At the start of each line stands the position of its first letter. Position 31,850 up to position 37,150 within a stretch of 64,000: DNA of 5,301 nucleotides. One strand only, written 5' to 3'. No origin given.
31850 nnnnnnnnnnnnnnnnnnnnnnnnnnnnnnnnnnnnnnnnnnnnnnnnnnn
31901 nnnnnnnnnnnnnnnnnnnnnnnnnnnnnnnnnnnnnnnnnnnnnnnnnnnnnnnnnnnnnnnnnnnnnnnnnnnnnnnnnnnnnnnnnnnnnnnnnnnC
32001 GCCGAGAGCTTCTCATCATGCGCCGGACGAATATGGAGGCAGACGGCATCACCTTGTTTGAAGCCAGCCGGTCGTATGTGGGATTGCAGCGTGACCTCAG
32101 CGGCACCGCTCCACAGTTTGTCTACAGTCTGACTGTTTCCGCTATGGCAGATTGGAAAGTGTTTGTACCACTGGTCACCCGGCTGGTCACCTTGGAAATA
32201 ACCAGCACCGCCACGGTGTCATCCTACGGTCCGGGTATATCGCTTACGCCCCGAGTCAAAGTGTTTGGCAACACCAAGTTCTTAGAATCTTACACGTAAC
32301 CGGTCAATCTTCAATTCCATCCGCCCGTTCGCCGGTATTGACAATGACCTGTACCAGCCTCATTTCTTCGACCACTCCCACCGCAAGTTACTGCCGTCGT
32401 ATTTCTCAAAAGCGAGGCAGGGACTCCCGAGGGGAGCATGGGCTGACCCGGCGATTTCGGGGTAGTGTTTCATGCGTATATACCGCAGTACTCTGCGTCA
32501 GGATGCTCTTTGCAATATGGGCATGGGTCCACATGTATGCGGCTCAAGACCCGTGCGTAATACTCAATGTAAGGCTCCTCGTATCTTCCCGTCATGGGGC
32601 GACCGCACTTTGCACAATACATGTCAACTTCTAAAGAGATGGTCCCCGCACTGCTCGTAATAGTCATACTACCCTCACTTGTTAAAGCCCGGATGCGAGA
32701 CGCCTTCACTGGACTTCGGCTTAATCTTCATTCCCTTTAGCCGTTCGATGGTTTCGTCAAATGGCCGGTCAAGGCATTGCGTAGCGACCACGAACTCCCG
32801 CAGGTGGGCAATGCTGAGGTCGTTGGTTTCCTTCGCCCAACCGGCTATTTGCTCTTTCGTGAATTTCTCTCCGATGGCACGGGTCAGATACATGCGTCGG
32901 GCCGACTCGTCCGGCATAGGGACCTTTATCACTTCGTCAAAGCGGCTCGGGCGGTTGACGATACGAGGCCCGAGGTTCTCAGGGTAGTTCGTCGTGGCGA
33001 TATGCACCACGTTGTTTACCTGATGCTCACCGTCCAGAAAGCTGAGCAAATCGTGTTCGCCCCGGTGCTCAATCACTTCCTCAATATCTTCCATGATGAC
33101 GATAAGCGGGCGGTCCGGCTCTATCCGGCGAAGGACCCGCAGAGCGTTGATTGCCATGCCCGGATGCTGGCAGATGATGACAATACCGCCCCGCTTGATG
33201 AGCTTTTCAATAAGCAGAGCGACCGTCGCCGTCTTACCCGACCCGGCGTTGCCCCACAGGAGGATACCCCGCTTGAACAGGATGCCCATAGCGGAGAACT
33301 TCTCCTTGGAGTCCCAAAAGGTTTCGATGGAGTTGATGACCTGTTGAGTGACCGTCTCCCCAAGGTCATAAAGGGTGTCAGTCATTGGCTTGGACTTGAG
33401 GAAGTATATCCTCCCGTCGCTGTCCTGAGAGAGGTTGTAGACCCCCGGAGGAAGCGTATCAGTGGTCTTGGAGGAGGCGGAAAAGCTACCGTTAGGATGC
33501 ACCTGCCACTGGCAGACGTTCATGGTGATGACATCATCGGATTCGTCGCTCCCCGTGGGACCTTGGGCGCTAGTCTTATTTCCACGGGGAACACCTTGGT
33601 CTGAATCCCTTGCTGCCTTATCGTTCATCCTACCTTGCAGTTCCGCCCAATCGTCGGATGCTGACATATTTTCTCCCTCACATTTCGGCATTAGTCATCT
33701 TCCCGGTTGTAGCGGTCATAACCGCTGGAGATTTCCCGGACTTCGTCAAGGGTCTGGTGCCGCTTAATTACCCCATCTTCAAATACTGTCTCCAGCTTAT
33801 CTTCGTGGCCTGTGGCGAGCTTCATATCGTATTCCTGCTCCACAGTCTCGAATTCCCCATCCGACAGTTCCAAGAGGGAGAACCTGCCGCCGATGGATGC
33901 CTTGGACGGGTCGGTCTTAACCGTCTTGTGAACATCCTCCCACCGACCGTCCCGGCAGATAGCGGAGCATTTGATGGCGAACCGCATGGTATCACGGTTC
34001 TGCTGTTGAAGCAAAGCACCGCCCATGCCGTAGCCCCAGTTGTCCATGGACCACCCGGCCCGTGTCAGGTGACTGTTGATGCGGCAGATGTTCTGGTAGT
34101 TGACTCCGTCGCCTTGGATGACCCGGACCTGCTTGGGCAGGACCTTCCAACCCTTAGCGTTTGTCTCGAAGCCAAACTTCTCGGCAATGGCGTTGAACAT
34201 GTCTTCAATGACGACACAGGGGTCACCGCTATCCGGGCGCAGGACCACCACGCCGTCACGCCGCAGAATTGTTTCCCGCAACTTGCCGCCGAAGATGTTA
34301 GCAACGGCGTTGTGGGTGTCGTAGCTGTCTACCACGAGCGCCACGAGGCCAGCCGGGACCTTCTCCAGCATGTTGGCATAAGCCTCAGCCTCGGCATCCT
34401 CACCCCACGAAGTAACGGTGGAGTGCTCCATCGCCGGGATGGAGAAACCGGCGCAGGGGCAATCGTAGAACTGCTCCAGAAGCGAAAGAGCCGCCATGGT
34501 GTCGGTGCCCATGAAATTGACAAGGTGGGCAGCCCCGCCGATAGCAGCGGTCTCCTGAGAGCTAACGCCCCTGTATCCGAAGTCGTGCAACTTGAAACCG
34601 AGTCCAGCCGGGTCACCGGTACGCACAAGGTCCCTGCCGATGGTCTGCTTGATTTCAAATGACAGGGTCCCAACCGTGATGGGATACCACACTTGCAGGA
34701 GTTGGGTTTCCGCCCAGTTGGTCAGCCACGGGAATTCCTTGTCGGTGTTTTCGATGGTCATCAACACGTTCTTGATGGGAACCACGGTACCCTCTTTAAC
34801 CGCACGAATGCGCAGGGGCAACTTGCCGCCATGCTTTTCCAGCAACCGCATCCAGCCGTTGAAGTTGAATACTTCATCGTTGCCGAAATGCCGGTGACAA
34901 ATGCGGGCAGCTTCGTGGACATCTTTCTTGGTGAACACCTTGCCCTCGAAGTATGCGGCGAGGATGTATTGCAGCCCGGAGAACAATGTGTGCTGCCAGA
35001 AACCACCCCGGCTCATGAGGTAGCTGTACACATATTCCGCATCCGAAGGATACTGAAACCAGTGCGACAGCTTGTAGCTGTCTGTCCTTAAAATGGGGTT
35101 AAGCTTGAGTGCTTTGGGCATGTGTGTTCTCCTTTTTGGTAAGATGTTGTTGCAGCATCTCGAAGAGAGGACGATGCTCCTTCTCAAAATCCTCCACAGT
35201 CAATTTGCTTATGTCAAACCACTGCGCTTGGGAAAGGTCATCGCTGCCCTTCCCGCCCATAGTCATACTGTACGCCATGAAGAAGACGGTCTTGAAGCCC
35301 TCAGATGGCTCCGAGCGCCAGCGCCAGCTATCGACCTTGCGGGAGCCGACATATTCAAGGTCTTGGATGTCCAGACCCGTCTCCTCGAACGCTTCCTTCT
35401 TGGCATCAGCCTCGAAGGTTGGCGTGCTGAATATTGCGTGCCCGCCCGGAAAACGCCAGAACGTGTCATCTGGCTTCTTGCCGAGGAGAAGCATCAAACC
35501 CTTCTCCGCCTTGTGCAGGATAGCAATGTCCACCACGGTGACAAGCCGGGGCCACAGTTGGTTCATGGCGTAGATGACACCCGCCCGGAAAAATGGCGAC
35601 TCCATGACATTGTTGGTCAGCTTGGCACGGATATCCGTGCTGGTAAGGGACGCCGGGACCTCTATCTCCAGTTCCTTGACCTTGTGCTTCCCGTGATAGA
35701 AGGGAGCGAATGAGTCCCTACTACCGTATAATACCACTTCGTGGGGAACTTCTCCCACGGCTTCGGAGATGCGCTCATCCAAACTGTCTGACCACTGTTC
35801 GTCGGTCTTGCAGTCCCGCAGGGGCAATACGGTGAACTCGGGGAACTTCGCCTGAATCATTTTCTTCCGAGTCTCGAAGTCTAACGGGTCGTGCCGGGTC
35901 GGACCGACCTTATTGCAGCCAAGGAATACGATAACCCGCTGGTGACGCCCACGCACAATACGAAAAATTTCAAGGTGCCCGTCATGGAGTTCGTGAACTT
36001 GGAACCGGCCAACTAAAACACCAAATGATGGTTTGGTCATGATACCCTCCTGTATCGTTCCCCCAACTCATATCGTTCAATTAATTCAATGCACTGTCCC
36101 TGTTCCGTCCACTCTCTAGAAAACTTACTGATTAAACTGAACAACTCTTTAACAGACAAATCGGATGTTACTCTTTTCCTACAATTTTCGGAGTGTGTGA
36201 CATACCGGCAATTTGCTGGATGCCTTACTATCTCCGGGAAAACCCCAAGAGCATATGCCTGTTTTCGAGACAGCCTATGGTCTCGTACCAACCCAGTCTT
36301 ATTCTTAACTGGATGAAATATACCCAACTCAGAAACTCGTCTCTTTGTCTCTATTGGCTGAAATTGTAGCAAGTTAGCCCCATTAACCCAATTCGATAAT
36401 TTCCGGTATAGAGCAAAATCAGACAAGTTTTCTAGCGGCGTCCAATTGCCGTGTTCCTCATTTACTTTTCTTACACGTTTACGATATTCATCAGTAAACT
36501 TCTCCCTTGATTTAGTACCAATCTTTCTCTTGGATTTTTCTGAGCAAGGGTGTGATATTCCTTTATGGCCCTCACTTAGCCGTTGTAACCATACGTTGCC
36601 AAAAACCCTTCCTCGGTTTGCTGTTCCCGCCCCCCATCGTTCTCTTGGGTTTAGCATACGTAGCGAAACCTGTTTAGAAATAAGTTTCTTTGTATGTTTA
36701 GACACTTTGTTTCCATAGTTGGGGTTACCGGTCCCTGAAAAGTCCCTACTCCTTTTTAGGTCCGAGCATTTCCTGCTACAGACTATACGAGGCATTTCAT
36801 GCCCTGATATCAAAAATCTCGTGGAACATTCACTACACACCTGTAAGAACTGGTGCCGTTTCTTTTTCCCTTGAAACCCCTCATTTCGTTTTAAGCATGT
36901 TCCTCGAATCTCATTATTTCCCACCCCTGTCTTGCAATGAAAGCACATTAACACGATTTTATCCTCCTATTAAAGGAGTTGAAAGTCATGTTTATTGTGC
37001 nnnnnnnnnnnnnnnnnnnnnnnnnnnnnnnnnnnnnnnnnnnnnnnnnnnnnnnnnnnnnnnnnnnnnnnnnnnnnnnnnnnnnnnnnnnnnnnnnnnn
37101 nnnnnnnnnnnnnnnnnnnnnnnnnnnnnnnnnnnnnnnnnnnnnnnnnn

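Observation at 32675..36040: Phage-encoded NAD+ salvage pair (NAMPT + NMNAT/Nudix) with adjacent AAA+ ATPase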

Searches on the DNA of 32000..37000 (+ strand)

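Call 6: search_dna_similar(query=window:32000-37000:+, collection=phages, mode=near, max_rows=20)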
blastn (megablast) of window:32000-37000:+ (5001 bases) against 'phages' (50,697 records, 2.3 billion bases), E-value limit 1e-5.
No match.

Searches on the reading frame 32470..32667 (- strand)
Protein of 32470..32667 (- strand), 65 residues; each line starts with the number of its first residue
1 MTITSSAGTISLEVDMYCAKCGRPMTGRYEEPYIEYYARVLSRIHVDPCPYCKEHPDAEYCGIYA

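Call 42: search_protein_families(library=pfam, proteins=[window:32470-32667:-], max_evalue=1)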
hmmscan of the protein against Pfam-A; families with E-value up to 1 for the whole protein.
window:32470-32667:- (65 aa): 5 families
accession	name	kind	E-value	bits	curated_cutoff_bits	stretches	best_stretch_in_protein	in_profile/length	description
PF12773.13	DZR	-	0.0045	17.6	27.3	1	16-61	13-41/45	Double zinc ribbon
PF13408.12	Zn_ribbon_recom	-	0.0097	16.7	25.3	1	16-37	6-27/58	Recombinase zinc beta ribbon domain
PF13240.11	Zn_Ribbon_1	-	0.05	13.9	25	1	14-24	12-22/23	zinc-ribbon domain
PF14311.12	DUF4379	-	0.12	13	24.5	1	35-54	36-55/56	Probable Treble clef zinc finger domain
PF13248.11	Zn_ribbon_3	-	0.57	10.2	27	0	49-59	5-17/26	zinc-ribbon domain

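Call 62: search_protein_families(library=padloc, proteins=[window:32470-32667:-], max_evalue=0.01)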
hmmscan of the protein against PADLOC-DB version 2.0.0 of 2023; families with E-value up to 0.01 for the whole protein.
window:32470-32667:- (65 aa): 0 families
